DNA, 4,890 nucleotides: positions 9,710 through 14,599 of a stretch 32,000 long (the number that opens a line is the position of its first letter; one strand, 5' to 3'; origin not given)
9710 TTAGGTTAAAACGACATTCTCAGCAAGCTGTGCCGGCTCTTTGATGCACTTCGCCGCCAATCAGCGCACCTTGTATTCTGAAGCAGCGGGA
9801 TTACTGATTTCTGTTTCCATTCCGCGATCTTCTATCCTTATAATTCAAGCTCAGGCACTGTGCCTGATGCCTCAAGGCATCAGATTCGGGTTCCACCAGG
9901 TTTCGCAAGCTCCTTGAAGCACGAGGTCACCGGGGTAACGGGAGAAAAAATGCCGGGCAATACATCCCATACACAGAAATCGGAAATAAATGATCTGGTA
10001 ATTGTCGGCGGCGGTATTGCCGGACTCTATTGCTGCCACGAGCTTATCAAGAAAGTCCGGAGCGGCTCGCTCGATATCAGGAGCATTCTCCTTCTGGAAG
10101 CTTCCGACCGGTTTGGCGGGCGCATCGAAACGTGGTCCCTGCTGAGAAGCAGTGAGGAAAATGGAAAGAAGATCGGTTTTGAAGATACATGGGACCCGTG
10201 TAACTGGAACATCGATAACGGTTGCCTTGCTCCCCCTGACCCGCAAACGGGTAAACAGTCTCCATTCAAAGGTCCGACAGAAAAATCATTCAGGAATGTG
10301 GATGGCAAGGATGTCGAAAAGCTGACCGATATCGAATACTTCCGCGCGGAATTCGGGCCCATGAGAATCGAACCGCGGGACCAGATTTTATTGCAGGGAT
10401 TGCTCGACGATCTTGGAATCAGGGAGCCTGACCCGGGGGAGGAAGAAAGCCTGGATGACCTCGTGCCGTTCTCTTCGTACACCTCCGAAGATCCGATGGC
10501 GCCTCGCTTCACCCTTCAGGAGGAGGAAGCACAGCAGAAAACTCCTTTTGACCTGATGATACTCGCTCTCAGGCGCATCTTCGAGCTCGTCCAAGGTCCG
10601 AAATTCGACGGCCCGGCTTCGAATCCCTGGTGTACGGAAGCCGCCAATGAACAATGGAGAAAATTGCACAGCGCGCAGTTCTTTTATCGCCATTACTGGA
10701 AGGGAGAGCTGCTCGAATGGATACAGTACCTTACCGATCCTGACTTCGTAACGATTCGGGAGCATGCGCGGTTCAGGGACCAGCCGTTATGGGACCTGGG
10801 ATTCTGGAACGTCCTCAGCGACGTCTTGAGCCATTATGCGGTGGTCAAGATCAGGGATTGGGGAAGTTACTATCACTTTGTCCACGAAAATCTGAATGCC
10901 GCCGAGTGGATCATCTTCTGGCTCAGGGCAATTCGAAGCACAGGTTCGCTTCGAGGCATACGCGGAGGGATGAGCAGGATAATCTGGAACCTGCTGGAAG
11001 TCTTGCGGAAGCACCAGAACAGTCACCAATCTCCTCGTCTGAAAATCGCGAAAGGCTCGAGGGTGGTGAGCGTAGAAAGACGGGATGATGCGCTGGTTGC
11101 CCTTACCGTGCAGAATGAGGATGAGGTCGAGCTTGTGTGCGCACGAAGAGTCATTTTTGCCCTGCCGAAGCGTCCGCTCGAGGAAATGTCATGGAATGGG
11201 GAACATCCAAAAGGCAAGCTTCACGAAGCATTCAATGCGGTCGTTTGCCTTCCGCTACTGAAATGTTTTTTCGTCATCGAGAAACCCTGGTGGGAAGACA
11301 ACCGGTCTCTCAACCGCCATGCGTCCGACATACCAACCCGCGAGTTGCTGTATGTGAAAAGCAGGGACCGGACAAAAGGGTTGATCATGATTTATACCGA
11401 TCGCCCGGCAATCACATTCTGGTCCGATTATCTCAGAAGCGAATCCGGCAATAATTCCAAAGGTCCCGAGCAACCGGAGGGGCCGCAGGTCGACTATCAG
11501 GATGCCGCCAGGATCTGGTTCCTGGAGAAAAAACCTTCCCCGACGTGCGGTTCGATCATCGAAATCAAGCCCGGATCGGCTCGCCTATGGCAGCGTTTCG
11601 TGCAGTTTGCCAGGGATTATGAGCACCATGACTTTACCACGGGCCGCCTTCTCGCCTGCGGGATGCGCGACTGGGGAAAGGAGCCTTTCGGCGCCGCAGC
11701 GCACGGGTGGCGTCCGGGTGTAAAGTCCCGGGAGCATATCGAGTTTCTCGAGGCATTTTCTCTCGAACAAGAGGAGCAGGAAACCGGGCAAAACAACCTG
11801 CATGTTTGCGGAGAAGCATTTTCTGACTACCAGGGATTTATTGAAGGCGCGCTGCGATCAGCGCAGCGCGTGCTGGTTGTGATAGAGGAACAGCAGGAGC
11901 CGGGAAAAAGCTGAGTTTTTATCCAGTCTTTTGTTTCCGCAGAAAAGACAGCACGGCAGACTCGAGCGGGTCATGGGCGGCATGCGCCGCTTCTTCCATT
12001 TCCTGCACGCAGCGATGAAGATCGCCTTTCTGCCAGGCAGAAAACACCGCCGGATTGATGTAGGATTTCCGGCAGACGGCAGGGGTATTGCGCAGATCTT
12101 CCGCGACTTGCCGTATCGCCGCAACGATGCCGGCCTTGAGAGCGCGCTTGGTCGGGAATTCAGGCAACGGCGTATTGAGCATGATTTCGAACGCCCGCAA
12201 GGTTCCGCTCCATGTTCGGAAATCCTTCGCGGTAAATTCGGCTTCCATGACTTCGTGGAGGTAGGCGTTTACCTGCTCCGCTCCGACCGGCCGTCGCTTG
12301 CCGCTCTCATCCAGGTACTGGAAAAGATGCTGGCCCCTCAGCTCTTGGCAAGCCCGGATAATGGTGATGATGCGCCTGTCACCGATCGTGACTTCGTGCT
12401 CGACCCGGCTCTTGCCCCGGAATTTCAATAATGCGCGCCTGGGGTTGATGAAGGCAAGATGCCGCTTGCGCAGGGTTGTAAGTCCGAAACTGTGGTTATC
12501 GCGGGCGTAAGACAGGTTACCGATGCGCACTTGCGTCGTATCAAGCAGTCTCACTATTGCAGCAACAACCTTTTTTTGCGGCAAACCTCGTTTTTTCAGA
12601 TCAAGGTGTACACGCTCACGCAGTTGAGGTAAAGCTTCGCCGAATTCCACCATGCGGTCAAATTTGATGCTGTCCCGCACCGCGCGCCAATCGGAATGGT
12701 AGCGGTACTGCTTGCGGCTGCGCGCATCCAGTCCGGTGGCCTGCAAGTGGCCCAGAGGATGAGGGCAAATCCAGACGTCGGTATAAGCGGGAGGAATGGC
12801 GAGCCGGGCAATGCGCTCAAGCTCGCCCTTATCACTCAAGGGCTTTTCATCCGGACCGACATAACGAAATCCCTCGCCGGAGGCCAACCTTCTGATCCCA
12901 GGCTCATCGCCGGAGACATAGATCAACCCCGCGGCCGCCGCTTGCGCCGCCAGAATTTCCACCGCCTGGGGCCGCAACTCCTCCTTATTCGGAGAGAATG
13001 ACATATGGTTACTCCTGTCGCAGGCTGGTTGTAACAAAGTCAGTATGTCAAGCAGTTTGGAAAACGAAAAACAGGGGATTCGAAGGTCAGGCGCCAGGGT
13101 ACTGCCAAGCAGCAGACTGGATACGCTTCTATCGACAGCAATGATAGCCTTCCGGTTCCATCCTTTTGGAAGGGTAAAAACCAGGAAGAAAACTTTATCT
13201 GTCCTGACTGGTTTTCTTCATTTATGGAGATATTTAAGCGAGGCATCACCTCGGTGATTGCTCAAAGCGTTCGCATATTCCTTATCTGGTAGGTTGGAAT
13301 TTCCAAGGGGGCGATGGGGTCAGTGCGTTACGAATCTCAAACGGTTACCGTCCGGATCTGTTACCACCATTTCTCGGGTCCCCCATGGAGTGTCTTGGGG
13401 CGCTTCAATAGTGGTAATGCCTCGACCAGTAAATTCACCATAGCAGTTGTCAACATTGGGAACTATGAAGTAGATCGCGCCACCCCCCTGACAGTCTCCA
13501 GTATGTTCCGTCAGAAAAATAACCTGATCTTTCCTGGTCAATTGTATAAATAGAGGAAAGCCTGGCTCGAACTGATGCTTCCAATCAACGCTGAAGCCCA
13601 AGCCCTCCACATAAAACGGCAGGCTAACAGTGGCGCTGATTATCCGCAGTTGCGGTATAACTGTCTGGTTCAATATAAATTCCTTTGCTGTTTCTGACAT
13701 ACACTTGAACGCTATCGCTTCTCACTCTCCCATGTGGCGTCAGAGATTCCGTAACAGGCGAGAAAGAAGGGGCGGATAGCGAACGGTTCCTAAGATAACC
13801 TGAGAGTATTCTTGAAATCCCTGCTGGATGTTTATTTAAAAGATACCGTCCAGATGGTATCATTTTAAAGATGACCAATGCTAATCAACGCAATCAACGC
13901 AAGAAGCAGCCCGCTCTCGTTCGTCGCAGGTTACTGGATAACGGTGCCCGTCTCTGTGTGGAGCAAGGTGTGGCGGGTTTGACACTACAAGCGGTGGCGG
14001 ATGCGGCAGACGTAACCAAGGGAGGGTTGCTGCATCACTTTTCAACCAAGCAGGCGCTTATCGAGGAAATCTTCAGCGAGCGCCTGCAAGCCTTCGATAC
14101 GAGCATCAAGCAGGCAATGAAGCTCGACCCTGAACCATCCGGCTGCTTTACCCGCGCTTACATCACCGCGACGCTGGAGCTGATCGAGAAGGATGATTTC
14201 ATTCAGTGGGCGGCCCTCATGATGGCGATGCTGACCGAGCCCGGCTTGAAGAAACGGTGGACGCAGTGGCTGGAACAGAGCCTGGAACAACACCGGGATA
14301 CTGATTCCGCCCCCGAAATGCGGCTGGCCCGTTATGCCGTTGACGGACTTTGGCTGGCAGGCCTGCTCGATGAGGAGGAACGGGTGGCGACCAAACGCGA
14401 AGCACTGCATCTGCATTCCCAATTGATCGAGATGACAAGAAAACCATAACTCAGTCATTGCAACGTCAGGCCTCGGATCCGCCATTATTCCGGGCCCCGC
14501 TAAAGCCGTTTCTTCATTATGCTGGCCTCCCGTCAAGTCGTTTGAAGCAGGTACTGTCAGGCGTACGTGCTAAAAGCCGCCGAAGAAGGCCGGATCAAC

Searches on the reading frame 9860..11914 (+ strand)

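Call 3: search_protein_families(library=pfam, proteins=[window:9860-11914:+], max_evalue=0.01)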
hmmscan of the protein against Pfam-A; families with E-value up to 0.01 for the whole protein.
window:9860-11914:+ (684 aa): 3 families
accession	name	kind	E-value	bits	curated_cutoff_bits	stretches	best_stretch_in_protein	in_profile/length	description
PF01593.30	Amino_oxidase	-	8.1e-21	75.2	19.8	2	163-513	40-337/443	Flavin containing amine oxidoreductase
PF13450.12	NAD_binding_8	-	9.8e-08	32.6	21.9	1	48-94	1-40/68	NAD(P)-binding Rossmann-like domain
PF01266.30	DAO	-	0.0065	16.5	27.9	0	45-86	1-35/353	FAD dependent oxidoreductase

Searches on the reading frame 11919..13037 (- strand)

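Call 3: search_protein_families(library=pfam, proteins=[window:11919-13037:-], max_evalue=0.01)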
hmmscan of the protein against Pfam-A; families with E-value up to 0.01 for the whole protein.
window:11919-13037:- (372 aa): 2 families
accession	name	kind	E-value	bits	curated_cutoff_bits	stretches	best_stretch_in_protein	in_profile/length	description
PF01028.25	Topoisom_I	-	7e-33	114.3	23.7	1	115-325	2-202/228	Eukaryotic DNA topoisomerase I, catalytic core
PF21338.2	Top1B_N_bact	-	3.8e-25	87.8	27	1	56-104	1-49/49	Bacterial DNA topoisomerase IB, N-terminal domain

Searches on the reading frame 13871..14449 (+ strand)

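Call 41: search_protein_families(library=pfam, proteins=[window:13871-14449:+], max_evalue=0.001)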
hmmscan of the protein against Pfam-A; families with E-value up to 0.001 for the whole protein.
window:13871-14449:+ (192 aa): 2 families
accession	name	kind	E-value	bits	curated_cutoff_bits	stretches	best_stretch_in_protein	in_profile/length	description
PF17937.6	TetR_C_28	-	3.1e-20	72.8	26.4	1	91-189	1-95/96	Tetracyclin repressor-like, C-terminal domain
PF00440.29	TetR_N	-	1.6e-12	47.4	24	1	21-67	1-47/47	Bacterial regulatory proteins, tetR family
